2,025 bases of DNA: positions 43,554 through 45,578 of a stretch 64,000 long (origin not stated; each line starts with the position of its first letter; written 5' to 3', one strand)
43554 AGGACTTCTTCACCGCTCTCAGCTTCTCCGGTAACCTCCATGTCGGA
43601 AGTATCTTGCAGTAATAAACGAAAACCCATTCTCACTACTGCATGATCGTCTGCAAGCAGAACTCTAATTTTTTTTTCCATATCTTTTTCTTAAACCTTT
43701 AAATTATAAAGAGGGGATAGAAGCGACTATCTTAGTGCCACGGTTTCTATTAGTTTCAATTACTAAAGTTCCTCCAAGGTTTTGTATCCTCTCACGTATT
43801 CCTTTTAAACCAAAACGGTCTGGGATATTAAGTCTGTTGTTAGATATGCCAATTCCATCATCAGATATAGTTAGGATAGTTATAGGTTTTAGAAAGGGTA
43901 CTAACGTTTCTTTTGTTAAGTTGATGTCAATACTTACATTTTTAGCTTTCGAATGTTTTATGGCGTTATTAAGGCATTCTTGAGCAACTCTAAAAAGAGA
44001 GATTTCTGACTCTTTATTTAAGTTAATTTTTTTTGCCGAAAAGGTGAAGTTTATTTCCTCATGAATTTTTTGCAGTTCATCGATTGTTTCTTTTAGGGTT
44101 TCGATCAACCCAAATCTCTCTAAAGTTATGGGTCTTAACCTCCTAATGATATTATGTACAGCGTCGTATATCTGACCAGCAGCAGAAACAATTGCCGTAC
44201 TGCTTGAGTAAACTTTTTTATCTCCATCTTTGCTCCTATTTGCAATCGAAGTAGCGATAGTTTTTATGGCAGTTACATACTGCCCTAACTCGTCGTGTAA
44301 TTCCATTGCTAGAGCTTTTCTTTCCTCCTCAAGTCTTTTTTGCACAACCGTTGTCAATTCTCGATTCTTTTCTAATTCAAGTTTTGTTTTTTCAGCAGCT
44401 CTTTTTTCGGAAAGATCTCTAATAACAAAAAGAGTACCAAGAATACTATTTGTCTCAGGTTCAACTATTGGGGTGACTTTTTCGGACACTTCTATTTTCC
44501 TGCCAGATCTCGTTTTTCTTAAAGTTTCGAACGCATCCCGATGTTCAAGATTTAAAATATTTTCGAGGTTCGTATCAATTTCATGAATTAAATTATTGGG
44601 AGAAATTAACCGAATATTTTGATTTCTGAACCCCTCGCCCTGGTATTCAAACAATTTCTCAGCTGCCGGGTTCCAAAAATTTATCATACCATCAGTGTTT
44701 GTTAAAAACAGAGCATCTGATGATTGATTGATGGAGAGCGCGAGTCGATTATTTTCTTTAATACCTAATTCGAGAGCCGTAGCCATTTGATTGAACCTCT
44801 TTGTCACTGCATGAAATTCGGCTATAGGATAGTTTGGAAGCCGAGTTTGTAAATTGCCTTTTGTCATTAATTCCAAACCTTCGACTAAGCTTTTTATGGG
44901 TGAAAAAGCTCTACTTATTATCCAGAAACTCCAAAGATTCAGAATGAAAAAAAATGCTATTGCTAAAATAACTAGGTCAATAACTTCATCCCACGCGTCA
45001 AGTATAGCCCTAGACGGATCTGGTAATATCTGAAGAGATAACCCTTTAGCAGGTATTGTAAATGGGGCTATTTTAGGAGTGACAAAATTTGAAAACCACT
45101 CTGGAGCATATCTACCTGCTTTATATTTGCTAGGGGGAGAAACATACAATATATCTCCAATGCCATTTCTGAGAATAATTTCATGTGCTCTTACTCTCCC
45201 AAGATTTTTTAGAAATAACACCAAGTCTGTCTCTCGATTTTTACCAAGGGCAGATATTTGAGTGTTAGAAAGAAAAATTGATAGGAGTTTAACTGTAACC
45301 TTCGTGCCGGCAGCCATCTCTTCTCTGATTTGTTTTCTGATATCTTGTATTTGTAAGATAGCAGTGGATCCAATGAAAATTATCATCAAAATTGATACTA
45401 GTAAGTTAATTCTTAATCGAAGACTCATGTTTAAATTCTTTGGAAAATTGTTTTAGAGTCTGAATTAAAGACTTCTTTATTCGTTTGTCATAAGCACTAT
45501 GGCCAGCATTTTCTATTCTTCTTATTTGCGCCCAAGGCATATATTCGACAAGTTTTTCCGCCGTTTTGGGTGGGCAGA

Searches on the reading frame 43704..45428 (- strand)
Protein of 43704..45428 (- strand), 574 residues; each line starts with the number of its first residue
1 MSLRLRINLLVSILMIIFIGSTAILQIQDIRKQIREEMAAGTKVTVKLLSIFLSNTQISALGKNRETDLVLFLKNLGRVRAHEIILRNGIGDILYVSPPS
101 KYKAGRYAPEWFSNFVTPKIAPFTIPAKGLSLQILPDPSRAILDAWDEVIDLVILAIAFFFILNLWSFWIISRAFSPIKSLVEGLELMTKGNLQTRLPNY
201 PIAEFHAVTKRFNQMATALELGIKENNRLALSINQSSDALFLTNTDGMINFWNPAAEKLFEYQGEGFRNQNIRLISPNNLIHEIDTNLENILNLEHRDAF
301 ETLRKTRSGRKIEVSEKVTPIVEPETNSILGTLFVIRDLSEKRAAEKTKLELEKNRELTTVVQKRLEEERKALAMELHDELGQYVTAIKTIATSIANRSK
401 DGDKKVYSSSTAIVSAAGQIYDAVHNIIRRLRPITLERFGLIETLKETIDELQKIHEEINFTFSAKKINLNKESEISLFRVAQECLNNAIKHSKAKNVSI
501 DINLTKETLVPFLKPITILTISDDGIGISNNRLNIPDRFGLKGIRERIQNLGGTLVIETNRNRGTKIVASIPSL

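Call 11: search_protein_families(library=ncbifam, proteins=[window:43704-45428:-], max_evalue=1e-20)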
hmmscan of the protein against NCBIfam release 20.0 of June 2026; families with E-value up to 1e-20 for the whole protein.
window:43704-45428:- (574 aa): 4 families
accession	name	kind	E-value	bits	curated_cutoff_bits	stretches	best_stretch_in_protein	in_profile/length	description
NF008649.0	PRK11644.1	equivalog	5.6e-45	154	408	1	345-573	279-496/499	signal transduction histidine-protein kinase/phosphatase UhpB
NF052443.1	SensHisKinMctS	equivalog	2.3e-27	95.5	700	1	332-572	220-447/457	two-component system sensor histidine kinase MctS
NF008184.0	PRK10935.1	equivalog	5.1e-26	91.4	553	1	364-572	358-558/565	nitrate/nitrite two-component system sensor histidine kinase NarQ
NF052531.1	Strep_LiaS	equivalog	7.5e-25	87.9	450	1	336-572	100-326/328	envelope stress sensor histidine kinase LiaS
